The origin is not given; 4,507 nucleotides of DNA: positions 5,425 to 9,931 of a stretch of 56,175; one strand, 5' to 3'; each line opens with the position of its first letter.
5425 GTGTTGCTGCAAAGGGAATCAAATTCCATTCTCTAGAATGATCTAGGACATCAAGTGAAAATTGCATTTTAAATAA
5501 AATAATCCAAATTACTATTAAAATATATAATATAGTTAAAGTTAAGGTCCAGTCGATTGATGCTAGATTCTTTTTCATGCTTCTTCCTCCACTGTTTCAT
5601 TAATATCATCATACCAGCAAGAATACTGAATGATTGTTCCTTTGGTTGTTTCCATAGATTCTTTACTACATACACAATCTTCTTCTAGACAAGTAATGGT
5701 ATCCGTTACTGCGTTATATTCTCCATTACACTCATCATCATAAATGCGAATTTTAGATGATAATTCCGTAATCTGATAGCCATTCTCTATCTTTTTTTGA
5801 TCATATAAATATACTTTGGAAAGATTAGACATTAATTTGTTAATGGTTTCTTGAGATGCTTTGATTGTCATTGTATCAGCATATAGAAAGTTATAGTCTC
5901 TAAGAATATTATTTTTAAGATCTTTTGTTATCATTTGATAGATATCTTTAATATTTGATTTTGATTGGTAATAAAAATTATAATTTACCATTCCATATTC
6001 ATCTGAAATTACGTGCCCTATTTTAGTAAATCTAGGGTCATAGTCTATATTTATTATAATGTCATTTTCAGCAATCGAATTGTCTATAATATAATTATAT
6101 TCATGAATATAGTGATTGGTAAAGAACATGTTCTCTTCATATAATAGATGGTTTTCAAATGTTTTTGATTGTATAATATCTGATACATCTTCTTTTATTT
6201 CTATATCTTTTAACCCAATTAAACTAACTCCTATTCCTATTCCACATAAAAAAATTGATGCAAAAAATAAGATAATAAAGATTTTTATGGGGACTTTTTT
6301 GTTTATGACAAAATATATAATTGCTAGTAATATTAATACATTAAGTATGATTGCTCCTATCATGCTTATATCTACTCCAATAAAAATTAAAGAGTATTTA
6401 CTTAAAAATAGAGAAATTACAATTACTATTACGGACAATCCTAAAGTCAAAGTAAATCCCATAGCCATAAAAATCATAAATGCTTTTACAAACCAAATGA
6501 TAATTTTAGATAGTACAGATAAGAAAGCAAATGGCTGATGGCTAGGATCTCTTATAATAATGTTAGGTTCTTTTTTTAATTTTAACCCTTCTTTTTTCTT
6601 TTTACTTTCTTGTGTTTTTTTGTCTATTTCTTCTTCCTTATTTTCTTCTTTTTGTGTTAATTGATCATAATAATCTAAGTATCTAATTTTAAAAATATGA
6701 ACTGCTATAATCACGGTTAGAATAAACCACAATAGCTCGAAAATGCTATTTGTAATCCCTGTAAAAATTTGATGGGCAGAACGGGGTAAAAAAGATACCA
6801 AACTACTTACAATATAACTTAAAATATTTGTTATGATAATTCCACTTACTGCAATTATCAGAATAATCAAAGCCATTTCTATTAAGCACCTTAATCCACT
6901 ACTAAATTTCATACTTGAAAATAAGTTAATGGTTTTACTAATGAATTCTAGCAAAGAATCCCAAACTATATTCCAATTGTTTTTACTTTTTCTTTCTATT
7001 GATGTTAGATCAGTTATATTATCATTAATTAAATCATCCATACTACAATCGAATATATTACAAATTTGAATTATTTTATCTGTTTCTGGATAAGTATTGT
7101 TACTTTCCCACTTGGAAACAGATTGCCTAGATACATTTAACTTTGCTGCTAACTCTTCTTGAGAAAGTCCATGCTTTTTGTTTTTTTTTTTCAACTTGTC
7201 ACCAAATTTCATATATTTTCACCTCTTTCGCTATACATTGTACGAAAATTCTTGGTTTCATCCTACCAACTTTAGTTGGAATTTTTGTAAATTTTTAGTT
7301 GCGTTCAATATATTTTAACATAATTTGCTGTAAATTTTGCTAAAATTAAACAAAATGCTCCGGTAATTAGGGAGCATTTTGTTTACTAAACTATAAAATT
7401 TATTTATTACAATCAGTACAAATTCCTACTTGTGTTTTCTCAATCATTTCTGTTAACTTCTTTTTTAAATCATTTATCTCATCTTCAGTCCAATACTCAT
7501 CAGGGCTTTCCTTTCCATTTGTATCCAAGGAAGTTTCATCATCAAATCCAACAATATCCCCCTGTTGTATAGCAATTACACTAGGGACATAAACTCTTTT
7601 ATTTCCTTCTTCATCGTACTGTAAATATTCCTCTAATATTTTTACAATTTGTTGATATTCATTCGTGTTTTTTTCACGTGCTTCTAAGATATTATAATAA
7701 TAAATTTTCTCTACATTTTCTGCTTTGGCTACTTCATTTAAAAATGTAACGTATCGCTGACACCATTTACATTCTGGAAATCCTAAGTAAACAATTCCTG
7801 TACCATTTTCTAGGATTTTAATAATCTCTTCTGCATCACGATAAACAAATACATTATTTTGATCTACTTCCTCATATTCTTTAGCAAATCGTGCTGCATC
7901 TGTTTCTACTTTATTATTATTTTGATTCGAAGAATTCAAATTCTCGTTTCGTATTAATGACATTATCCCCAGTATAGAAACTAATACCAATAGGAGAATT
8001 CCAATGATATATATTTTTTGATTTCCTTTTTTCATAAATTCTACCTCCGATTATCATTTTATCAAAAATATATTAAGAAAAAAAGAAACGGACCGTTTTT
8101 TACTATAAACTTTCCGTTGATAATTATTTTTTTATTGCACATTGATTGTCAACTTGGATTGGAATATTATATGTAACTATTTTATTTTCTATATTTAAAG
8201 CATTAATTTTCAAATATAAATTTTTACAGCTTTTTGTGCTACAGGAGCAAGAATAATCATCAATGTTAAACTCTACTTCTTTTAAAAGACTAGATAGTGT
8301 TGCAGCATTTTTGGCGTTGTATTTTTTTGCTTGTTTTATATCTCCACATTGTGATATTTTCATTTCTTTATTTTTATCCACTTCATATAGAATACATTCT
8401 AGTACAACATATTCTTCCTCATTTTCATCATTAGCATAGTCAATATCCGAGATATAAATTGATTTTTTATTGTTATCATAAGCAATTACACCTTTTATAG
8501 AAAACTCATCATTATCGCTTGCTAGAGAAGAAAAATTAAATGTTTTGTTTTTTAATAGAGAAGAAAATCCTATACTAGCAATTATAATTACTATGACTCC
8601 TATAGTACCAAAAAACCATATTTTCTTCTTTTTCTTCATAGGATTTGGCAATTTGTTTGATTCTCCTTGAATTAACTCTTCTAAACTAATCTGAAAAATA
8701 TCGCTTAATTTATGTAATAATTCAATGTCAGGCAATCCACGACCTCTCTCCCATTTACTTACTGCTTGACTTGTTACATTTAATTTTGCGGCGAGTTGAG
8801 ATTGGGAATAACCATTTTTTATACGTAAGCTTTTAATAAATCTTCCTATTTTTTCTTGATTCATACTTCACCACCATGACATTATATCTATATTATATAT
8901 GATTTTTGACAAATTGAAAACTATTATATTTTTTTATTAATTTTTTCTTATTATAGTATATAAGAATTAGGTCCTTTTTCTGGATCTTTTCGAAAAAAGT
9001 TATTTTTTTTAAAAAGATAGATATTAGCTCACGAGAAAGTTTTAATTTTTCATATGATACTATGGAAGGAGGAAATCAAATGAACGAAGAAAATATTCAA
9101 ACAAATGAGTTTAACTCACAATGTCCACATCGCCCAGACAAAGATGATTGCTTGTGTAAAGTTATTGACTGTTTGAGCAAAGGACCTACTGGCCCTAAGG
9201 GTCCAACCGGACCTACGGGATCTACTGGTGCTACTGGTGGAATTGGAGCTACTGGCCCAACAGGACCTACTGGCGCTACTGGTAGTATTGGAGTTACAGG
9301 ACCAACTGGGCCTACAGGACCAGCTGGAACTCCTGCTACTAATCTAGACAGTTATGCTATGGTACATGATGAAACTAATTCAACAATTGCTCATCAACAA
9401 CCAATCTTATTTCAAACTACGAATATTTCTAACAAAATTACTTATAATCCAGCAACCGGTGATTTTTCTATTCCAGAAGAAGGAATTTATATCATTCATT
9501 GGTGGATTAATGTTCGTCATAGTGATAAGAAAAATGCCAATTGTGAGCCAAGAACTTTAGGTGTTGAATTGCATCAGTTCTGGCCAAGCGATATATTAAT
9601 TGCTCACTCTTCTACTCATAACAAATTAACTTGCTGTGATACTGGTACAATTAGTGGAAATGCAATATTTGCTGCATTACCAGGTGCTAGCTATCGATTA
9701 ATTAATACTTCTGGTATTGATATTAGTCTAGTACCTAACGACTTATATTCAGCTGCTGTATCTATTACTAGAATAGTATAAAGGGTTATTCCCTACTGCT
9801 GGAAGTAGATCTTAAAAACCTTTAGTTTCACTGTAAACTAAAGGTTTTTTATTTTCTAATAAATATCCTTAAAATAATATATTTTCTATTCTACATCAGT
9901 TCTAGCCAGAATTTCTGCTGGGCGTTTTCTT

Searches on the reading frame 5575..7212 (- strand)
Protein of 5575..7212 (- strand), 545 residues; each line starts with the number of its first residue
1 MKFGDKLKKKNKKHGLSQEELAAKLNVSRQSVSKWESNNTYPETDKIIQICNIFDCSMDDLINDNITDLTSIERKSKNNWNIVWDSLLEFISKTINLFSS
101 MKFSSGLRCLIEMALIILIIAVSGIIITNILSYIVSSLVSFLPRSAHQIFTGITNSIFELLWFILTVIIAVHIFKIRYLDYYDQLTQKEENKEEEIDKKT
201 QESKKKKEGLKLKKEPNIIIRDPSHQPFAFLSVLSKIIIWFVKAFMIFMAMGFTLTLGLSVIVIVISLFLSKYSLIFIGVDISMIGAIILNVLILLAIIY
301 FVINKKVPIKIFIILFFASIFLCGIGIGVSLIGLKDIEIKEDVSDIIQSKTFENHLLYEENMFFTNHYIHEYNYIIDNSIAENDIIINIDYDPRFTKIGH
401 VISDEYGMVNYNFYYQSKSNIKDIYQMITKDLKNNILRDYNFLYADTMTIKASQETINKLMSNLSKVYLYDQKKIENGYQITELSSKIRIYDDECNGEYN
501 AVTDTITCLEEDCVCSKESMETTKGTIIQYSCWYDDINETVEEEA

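Call 90: search_protein_families(library=pfam, proteins=[window:5575-7212:-], max_evalue=0.001)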
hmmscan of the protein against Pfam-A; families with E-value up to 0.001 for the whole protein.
window:5575-7212:- (545 aa): 7 families
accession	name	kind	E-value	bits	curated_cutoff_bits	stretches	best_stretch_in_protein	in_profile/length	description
PF01381.28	HTH_3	-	3e-15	56.4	23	1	7-61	1-55/55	Helix-turn-helix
PF13443.12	HTH_26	-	2.4e-09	37.8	22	1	6-63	1-59/63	Cro/C1-type HTH DNA-binding domain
PF12844.13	HTH_19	-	2.3e-08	34.2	30.2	1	5-63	2-60/64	Helix-turn-helix domain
PF07022.19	Phage_CI_repr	-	8.3e-06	26.5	22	1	16-62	12-58/65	Bacteriophage CI repressor helix-turn-helix domain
PF13560.12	HTH_31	-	2.5e-05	24.9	27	1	6-57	5-57/64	Helix-turn-helix domain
PF01312.24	Bac_export_2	-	0.00069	19.4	24.4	1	88-194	109-218/335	FlhB HrpN YscU SpaS Family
PF08279.18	HTH_11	-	0.00086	19.6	25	0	9-34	10-34/55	HTH domain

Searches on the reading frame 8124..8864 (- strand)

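Call 90: search_protein_families(library=pfam, proteins=[window:8124-8864:-], max_evalue=0.001)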
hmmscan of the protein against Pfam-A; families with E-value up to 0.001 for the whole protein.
window:8124-8864:- (246 aa): 4 families
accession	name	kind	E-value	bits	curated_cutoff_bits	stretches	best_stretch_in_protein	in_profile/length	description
PF01381.28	HTH_3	-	1.7e-16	60.4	23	1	10-64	1-55/55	Helix-turn-helix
PF13560.12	HTH_31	-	2.5e-09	37.7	27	1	6-63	2-60/64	Helix-turn-helix domain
PF12844.13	HTH_19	-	1.3e-07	31.8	30.2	1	7-68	1-62/64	Helix-turn-helix domain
PF13443.12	HTH_26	-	2.4e-06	28.1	22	1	10-65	2-58/63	Cro/C1-type HTH DNA-binding domain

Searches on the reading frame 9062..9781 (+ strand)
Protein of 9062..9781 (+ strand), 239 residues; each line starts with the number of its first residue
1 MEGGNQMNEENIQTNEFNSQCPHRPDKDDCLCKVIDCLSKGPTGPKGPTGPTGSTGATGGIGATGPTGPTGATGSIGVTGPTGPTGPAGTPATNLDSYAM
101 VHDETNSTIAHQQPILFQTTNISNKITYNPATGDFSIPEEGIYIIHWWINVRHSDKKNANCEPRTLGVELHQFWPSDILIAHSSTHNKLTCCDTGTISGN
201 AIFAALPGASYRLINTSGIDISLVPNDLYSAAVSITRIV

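Call 90: search_protein_families(library=pfam, proteins=[window:9062-9781:+], max_evalue=0.001)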
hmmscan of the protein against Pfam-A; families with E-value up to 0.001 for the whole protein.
window:9062-9781:+ (239 aa): 3 families
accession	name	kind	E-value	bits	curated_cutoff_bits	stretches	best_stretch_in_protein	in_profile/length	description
PF01391.23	Collagen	-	2.3e-08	34.1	27.2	1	40-92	3-55/60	Collagen triple helix repeat (20 copies)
PF00386.27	C1q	-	4.9e-05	24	23.7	1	105-150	9-54/127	C1q domain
PF18573.7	BclA_C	-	0.00061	20.1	38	0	105-151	7-56/128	BclA C-terminal domain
